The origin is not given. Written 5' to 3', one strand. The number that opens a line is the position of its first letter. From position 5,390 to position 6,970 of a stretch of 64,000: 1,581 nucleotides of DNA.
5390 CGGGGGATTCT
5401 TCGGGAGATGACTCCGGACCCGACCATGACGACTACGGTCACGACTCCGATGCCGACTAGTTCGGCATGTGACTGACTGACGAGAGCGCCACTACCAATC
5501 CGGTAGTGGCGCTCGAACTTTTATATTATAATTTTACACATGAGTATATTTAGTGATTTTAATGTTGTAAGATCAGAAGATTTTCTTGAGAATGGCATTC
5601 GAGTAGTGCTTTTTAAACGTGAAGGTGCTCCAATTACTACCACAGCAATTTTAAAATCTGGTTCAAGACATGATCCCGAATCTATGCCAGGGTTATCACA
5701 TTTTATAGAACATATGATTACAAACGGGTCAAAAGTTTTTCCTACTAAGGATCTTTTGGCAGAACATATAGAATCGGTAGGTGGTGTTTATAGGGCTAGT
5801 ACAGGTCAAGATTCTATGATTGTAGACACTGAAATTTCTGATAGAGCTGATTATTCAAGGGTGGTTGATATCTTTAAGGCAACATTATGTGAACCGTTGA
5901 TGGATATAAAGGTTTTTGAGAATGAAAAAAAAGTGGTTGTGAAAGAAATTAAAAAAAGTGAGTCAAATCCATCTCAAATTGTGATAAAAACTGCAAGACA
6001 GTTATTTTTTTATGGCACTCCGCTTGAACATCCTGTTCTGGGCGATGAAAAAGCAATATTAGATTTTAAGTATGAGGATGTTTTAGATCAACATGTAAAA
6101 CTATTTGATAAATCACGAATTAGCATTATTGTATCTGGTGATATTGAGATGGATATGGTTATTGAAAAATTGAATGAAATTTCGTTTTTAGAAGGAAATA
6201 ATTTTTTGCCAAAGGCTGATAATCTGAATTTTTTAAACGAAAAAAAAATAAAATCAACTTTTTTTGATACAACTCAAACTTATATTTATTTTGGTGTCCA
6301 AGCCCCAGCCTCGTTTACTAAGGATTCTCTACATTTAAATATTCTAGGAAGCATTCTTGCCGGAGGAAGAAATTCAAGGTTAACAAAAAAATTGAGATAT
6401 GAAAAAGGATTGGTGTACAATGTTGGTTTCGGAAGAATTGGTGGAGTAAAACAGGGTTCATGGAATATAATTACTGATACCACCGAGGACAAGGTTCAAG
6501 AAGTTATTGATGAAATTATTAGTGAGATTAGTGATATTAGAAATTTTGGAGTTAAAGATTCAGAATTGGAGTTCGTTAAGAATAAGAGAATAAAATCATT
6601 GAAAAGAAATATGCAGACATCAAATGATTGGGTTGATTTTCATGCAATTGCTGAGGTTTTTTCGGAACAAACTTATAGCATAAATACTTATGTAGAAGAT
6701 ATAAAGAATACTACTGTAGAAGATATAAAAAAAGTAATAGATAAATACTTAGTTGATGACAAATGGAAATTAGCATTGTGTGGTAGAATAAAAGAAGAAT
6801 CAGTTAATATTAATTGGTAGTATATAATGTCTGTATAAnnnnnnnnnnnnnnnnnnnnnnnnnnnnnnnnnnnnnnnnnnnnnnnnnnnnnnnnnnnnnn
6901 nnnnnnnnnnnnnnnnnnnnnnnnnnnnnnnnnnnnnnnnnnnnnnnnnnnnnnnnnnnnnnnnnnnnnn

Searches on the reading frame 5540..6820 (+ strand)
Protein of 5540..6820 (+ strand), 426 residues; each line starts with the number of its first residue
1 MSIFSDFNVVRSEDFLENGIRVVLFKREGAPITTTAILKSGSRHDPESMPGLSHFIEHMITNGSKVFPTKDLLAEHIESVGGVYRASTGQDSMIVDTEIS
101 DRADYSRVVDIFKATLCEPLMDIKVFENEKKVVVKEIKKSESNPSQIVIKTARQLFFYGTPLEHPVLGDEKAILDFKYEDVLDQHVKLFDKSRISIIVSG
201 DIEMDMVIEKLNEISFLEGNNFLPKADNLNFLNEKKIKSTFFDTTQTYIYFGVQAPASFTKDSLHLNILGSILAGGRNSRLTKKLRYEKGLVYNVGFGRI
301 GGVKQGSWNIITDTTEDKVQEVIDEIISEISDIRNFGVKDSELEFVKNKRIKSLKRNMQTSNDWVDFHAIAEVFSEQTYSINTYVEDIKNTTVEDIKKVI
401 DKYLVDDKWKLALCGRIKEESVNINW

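Call 19: find_related_loci(query=window:5540-6820:+, collection=genome_contigs, flank=10000)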
Query window:5540-6820:+ (426 aa) in genome_contigs; peptide patterns used: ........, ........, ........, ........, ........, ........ (x = any residue, [..] = any of these).
192 stretches matched a pattern; 3 encode a relative of the query (tblastn E <= 1e-3); 3 distinct loci.
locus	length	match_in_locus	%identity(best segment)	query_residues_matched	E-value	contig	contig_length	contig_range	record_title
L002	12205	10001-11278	65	1-426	0e+0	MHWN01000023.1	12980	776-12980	MAG: Candidatus Zambryskibacteria bacterium RIFCSPLOWO2_02_FULL_39_26 rifcsplowo2_02_scaffold_7658, whole genome shotgun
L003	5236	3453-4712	51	6-425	2e-148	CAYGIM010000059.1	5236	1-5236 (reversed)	MAG TPA_asm: uncultured Candidatus Peribacteria bacterium isolate ERP113451_co1_65 genome assembly, contig: NODE_22212_l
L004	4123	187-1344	26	16-402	1e-19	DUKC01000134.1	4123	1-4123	MAG TPA_asm: Thermoplasmata archaeon isolate UBA9212 contig_44955, whole genome shotgun sequence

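Call 40: find_related_loci(query=A3, collection=metagenome_contigs, flank=3000)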
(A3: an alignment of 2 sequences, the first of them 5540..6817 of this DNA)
Query A3 (426 aa) in metagenome_contigs; peptide patterns used: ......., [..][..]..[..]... (x = any residue, [..] = any of these).
600 stretches matched a pattern (row limit reached: there are more); 546 encode a relative of the query (tblastn E <= 1e-3); the best 80 are kept; 80 distinct loci.
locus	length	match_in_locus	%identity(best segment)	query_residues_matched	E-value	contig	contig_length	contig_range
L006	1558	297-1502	26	16-414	2e-39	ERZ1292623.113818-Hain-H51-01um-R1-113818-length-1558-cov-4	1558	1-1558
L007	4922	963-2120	29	16-402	7e-38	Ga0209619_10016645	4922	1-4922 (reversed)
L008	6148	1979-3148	28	27-415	3e-37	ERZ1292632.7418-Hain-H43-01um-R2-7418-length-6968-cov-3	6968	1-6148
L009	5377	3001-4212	25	16-418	8e-37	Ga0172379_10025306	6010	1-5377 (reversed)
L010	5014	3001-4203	26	16-415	9e-36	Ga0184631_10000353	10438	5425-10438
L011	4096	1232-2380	24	16-399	1e-35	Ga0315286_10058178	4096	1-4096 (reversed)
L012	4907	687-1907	24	16-421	1e-35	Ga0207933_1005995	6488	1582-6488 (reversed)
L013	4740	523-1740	24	12-416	4e-35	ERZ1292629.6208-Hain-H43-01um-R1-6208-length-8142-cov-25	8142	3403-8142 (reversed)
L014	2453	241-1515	24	1-413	2e-35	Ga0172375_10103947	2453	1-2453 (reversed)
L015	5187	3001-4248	27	16-420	6e-34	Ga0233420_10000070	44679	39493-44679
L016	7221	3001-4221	24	16-421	2e-33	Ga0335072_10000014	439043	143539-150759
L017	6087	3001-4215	25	16-420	5e-33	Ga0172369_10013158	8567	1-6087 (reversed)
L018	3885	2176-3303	25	38-415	4e-33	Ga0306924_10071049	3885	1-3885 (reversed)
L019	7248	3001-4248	26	8-421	4e-33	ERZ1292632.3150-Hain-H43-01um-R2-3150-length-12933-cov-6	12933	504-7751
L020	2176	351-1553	26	16-417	6e-33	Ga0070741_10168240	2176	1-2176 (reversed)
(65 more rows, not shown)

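Call 44: find_homologous_proteins(query=window:5540-6817:+, max_evalue=1e-40)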
Query window:5540-6817:+ (426 aa): 67 proteins with E <= 1e-40 among 5473 candidates.
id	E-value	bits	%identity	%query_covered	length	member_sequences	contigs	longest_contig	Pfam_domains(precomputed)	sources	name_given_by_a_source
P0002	9.0e-278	939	100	100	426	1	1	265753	PF00675.26,PF05193.27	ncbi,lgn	-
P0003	1.0e-187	642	68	100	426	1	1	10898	PF00675.26,PF05193.27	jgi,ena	jgi:predicted Zn-dependent peptidase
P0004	3.4e-186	637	67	100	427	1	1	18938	PF00675.26,PF05193.27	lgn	-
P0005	7.1e-181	620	64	100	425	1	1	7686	PF00675.26,PF05193.27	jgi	jgi:zinc protease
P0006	1.0e-176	606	64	100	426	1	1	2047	PF00675.26,PF05193.27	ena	-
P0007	8.6e-176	603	64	100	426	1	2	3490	PF00675.26,PF05193.27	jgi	-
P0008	5.1e-173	594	63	100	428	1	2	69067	PF00675.26,PF05193.27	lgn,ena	-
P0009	2.6e-172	592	62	100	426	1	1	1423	PF00675.26,PF05193.27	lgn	-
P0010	2.4e-171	588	64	100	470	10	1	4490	PF00675.26,PF05193.27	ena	-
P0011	1.4e-169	583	62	100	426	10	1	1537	PF00675.26,PF05193.27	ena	-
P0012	1.7e-168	579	59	100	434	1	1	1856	PF00675.26,PF05193.27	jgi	jgi:predicted Zn-dependent peptidase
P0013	2.8e-162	559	60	100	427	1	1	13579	PF00675.26,PF05193.27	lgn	-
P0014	1.2e-161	556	58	100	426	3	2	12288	PF00675.26,PF05193.27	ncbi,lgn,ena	-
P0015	5.0e-160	551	59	100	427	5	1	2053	PF00675.26,PF05193.27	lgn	-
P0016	6.4e-160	551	57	100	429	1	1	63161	PF00675.26,PF05193.27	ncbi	-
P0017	7.8e-159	547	56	100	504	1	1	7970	PF00675.26,PF05193.27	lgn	-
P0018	9.3e-156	537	56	100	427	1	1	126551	PF00675.26,PF05193.27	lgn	-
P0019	1.5e-155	536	57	99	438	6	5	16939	PF00675.26,PF05193.27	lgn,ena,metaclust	metaclust:\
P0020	1.3e-154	533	57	100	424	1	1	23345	PF00675.26,PF05193.27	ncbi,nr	ncbi:MAG: pitrilysin family protein [Candidatus Pacebacteria bacterium]|nr:pitrilysin family protein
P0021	5.2e-154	531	57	100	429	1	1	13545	PF00675.26,PF05193.27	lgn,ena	-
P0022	1.2e-152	527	58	100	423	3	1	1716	PF00675.26,PF05193.27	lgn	-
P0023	4.5e-152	525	56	100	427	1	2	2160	PF00675.26,PF05193.27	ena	-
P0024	6.2e-149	515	56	100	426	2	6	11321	PF00675.26,PF05193.27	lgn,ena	-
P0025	6.7e-149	515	55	100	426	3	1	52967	PF00675.26,PF05193.27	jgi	jgi:zinc protease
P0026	2.4e-148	513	58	99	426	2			PF00675.26,PF05193.27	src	-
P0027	2.6e-147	509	57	98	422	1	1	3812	PF00675.26,PF05193.27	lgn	-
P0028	3.6e-147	509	54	100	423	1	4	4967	PF00675.26,PF05193.27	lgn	-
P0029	2.0e-143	497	53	100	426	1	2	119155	PF00675.26,PF05193.27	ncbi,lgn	ncbi:MAG: pitrilysin family protein [Candidatus Paceibacterota bacterium]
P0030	3.0e-142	493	54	97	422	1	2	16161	PF00675.26,PF05193.27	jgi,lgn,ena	jgi:predicted Zn-dependent peptidase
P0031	7.6e-142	491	52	100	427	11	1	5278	PF00675.26,PF05193.27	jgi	jgi:predicted Zn-dependent peptidase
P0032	1.0e-141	491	55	100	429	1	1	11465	PF00675.26,PF05193.27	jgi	jgi:predicted Zn-dependent peptidase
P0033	1.4e-140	487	54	98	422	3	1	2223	PF00675.26,PF05193.27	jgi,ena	-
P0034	1.0e-138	481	53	100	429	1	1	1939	PF00675.26,PF05193.27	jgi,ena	jgi:predicted Zn-dependent peptidase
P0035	3.8e-137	476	51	99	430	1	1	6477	PF00675.26,PF05193.27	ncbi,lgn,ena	-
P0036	1.9e-136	474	52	100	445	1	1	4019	PF00675.26,PF05193.27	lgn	-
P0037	1.7e-133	464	51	100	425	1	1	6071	PF00675.26,PF05193.27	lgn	-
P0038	1.7e-131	457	51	100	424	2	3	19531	PF00675.26,PF05193.27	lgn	-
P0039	3.9e-131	456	51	100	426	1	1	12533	PF00675.26,PF05193.27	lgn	-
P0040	1.3e-105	372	66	61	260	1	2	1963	PF05193.27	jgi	jgi:predicted Zn-dependent peptidase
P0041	6.7e-105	370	45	93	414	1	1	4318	PF00675.26,PF05193.27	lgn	-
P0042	4.3e-103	364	43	100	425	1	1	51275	PF00675.26,PF05193.27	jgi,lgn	jgi:zinc protease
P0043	1.2e-98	349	44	100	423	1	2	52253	PF00675.26,PF05193.27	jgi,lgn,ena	jgi:predicted Zn-dependent peptidase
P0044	8.1e-97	343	42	100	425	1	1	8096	PF00675.26,PF05193.27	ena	-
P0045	8.8e-92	326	41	94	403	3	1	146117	PF00675.26,PF05193.27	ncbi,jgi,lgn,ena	-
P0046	5.5e-88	314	56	60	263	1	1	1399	PF00675.26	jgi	-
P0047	8.7e-88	313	40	95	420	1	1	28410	PF00675.26,PF05193.27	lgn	-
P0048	3.9e-87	311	38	100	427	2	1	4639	PF00675.26,PF05193.27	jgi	jgi:predicted Zn-dependent peptidase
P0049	1.3e-86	309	53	65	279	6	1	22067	PF00675.26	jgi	jgi:predicted Zn-dependent peptidase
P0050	1.0e-83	300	55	60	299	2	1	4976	PF00675.26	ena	-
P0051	1.3e-82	296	38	100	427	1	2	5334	PF00675.26,PF05193.27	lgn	-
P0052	1.3e-82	296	54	61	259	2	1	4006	PF05193.27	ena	-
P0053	1.5e-79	286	36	99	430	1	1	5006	PF00675.26,PF05193.27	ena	-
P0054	4.7e-79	285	37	100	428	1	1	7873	PF00675.26,PF05193.27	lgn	-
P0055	5.1e-78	281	38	100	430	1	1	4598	PF00675.26,PF05193.27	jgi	jgi:predicted Zn-dependent peptidase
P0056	1.6e-75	273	36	100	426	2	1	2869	PF00675.26,PF05193.27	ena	-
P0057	1.1e-72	264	36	100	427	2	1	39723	PF00675.26,PF05193.27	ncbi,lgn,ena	-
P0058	3.5e-70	255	36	96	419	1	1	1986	PF00675.26,PF05193.27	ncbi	ncbi:MAG: pitrilysin family protein [Candidatus Levyibacteriota bacterium]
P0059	8.5e-70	254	35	95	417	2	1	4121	PF00675.26,PF05193.27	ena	-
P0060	2.0e-69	253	35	99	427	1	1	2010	PF00675.26,PF05193.27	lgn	-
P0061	1.7e-68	250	35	98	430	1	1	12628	PF00675.26,PF05193.27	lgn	-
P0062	5.9e-64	235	34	97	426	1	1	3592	PF00675.26,PF05193.27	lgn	-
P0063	1.2e-63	234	34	96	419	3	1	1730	PF00675.26,PF05193.27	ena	-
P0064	7.6e-63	231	33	97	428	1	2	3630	PF00675.26,PF05193.27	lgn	-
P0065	1.4e-59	220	34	97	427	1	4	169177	PF00675.26,PF05193.27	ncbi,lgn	-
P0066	4.9e-59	219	31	100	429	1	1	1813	PF00675.26,PF05193.27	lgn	-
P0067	2.2e-57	213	32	98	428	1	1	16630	PF00675.26,PF05193.27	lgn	-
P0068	1.2e-42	165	29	95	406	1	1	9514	PF00675.26,PF05193.27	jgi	jgi:predicted Zn-dependent peptidase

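Call 45: find_encoding_contigs(protein=P0003, flank=6000, max_places=1)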
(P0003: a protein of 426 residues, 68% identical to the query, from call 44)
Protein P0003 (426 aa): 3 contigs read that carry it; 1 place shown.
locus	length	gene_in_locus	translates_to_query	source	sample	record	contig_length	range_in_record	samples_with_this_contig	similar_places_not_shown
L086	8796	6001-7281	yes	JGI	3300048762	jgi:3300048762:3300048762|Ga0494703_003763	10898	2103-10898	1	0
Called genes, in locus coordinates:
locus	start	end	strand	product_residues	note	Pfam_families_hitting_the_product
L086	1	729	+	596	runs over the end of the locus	PF00664:ABC_membrane, PF00005:ABC_tran, PF02463:SMC_N (faint), PF13304:AAA_21 (faint)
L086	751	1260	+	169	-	PF00293:NUDIX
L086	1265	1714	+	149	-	PF13302:Acetyltransf_3, PF13673:Acetyltransf_10, PF00583:Acetyltransf_1, PF13508:Acetyltransf_7 (weak)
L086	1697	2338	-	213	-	-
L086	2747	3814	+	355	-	PF04055:Radical_SAM, PF13353:Fer4_12 (weak)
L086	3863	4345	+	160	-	-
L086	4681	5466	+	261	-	-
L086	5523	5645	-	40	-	-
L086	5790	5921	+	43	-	-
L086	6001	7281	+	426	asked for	PF00675:Peptidase_M16, PF05193:Peptidase_M16_C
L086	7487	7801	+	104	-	-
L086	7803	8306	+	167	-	PF10469:AKAP7_NLS (weak), PF13563:2_5_RNA_ligase2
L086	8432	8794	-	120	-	?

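Call 46: find_encoding_contigs(protein=P0004, flank=6000, max_places=1)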
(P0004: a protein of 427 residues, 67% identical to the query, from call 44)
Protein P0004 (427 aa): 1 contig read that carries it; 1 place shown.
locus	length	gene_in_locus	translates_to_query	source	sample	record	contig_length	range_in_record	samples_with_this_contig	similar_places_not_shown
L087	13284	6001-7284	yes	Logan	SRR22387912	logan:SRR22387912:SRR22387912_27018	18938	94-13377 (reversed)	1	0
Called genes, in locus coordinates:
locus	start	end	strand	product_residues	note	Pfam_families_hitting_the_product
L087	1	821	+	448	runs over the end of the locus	PF02397:Bac_transf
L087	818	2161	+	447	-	-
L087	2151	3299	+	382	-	-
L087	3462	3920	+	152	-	-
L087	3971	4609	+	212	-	-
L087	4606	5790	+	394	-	PF00090:TSP_1 (weak), PF18998:Flg_new_2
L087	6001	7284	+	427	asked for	PF00675:Peptidase_M16, PF05193:Peptidase_M16_C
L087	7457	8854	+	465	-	PF21760:SecD_1st, PF22599:SecDF_P1_head, PF02355:SecD_SecF_C, PF03176:MMPL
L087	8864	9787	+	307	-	PF07549:Sec_GG, PF02355:SecD_SecF_C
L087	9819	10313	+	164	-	PF00293:NUDIX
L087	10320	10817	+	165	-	PF00293:NUDIX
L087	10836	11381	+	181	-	PF13238:AAA_18 (faint)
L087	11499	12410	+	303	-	PF05448:AXE1 (faint), PF02129:Peptidase_S15, PF00326:Peptidase_S9, PF01738:DLH (weak)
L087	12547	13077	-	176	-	PF27765:UCP032817-like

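Call 47: find_encoding_contigs(protein=P0008, flank=10000, max_places=1)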
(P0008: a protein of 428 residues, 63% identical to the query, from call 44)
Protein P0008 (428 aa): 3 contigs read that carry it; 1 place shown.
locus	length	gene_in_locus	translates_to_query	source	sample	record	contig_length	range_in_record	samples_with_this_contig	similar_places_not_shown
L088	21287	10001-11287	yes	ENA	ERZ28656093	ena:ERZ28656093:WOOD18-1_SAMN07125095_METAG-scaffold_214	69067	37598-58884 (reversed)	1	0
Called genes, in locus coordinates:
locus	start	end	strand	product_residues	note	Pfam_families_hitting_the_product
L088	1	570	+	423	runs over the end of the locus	PF12704:MacB_PCD, PF02687:FtsX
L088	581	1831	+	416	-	PF12704:MacB_PCD, PF02687:FtsX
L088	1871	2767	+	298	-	PF01553:Acyltransferase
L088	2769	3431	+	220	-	-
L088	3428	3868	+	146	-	PF13302:Acetyltransf_3, PF13673:Acetyltransf_10, PF00583:Acetyltransf_1, PF13508:Acetyltransf_7, PF14542:Acetyltransf_CG (faint)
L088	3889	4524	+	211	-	PF13485:Peptidase_MA_2 (faint)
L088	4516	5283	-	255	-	-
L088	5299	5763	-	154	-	-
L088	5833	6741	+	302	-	PF01841:Transglut_core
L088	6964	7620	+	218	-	-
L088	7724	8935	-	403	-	PF04055:Radical_SAM, PF13186:SPASM (weak)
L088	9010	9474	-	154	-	-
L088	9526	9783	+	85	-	-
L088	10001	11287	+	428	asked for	PF00675:Peptidase_M16, PF05193:Peptidase_M16_C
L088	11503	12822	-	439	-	PF04055:Radical_SAM, PF13186:SPASM (weak)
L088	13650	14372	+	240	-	PF01209:Ubie_methyltran (weak), PF02353:CMAS (weak), PF13489:Methyltransf_23, PF13847:Methyltransf_31, PF08241:Methyltransf_11, PF08242:Methyltransf_12, PF13649:Methyltransf_25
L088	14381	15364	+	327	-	-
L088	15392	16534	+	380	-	PF00266:Aminotran_5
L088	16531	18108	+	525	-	PF16927:HisKA_7TM, PF02518:HATPase_c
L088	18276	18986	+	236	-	PF01209:Ubie_methyltran (faint), PF13847:Methyltransf_31, PF08241:Methyltransf_11, PF08242:Methyltransf_12 (weak), PF13649:Methyltransf_25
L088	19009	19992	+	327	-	PF00579:tRNA-synt_1b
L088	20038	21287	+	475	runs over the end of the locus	PF01336:tRNA_anti-codon, PF00152:tRNA-synt_2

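Call 48: find_encoding_contigs(protein=P0016, flank=10000, max_places=1)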
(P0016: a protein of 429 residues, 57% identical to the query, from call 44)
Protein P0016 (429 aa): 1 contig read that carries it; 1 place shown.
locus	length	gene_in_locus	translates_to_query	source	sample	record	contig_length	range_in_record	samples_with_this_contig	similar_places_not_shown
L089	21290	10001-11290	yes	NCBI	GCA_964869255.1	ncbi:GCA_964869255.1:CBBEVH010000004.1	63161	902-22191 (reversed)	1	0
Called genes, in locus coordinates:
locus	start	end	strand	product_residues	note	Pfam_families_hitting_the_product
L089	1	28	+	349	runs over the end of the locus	-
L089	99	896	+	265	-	-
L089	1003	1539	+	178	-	PF01467:CTP_transf_like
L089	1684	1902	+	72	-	PF04070:DUF378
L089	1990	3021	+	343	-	PF00389:2-Hacid_dh, PF02826:2-Hacid_dh_C, PF03446:NAD_binding_2 (faint)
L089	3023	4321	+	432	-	PF13660:DUF4147, PF05161:MOFRL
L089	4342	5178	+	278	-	PF00224:PK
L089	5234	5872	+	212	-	PF00300:His_Phos_1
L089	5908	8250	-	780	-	PF17191:RecG_wedge, PF01336:tRNA_anti-codon (weak), PF04851:ResIII, PF00270:DEAD, PF00271:Helicase_C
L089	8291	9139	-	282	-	PF00730:HhH-GPD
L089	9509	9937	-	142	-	-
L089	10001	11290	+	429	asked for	PF00675:Peptidase_M16, PF05193:Peptidase_M16_C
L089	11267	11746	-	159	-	-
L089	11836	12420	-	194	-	-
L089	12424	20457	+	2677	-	PF07953:Toxin_R_bind_N (faint), PF02210:Laminin_G_2 (faint), PF13385:Laminin_G_3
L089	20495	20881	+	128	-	-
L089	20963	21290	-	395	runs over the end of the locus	PF07963:N_methyl, PF18911:PKD_4 (faint)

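Call 55: find_encoding_contigs(protein=P0010, flank=4000, max_places=1)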
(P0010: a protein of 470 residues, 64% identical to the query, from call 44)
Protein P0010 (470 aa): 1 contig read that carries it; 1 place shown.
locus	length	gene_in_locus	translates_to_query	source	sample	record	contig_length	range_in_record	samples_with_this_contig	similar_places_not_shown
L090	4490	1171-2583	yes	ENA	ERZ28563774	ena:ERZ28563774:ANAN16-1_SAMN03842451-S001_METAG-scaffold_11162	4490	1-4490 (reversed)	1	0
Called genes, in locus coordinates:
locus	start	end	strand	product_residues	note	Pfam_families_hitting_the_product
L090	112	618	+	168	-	-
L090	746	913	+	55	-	-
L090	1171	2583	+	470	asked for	PF00675:Peptidase_M16, PF05193:Peptidase_M16_C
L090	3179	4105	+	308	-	-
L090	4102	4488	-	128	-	?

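Call 56: find_encoding_contigs(protein=P0013, flank=6000, max_places=1)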
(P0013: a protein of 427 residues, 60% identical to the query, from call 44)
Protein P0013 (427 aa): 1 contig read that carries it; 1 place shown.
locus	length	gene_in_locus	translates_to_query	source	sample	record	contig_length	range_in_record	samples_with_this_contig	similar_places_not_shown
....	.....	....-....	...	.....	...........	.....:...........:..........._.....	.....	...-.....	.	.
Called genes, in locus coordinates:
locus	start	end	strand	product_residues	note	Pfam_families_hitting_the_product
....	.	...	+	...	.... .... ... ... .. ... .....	?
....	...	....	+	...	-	-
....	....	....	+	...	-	-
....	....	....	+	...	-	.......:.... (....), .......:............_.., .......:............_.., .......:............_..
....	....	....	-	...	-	-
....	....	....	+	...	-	-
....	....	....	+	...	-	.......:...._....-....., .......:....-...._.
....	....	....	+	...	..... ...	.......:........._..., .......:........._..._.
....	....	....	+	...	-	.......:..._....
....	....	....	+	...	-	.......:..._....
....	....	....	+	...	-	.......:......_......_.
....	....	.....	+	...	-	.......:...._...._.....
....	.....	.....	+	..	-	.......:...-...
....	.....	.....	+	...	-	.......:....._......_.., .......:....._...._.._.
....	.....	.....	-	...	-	-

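Call 57: find_encoding_contigs(protein=P0018, flank=10000, max_places=1)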
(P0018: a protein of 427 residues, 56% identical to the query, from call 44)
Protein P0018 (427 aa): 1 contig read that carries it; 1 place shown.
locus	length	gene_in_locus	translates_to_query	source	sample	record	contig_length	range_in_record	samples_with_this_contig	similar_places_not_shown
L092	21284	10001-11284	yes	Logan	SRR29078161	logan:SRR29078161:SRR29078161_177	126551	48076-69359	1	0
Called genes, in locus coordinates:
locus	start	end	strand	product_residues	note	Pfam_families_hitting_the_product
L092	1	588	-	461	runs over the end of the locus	PF00772:DnaB, PF13481:AAA_25, PF03796:DnaB_C, PF06745:ATPase (weak)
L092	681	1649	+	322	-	PF00579:tRNA-synt_1b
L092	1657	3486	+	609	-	PF13304:AAA_21 (faint), PF00005:ABC_tran, PF02463:SMC_N (faint)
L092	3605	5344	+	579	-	PF00664:ABC_membrane, PF00005:ABC_tran, PF02463:SMC_N (faint)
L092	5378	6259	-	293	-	PF07866:DUF1653, PF13489:Methyltransf_23 (weak), PF08241:Methyltransf_11, PF08242:Methyltransf_12 (weak), PF13649:Methyltransf_25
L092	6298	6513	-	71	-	-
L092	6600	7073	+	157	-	-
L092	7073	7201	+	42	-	-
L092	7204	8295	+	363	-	-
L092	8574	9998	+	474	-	PF01336:tRNA_anti-codon, PF00152:tRNA-synt_2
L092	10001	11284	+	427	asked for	PF00675:Peptidase_M16, PF05193:Peptidase_M16_C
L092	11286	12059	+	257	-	PF02616:SMC_ScpA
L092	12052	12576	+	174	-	PF04079:SMC_ScpB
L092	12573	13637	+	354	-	PF00953:Glycos_transf_4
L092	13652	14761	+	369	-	PF01098:FTSW_RODA_SPOVE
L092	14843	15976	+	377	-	PF03033:Glyco_transf_28, PF04101:Glyco_tran_28_C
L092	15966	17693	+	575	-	PF00664:ABC_membrane, PF00005:ABC_tran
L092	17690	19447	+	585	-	PF00664:ABC_membrane, PF00005:ABC_tran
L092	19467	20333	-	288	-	PF03631:Virul_fac_BrkB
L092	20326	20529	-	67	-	-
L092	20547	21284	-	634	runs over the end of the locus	-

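Call 82: search_protein_families(library=ncbifam, proteins=[window:5540-6817:+], max_evalue=0.1)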
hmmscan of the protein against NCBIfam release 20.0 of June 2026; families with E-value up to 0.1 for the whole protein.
window:5540-6817:+ (426 aa): 5 families
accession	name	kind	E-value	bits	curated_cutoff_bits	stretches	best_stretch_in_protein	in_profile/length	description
NF047422.1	YfmF_fam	equivalog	3.5e-20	72.3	285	1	113-406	106-404/412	EF-P 5-aminopentanol modification-associated protein YfmF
NF011681.0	PRK15101.1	equivalog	1.4e-16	59.8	765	1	16-153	49-186/961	pitrilysin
TIGR02110.1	PQQ_syn_pqqF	equivalog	4.1e-09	35.8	320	1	17-136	6-125/697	pyrroloquinoline quinone biosynthesis protein PqqF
NF047421.1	YfmH_fam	equivalog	1.1e-06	28.1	250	1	119-408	122-415/425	EF-P 5-aminopentanol modification-associated protein YfmH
NF008457.0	PRK11331.1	equivalog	0.013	14.2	637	1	72-143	101-168/459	5-methylcytosine-specific restriction enzyme subunit McrB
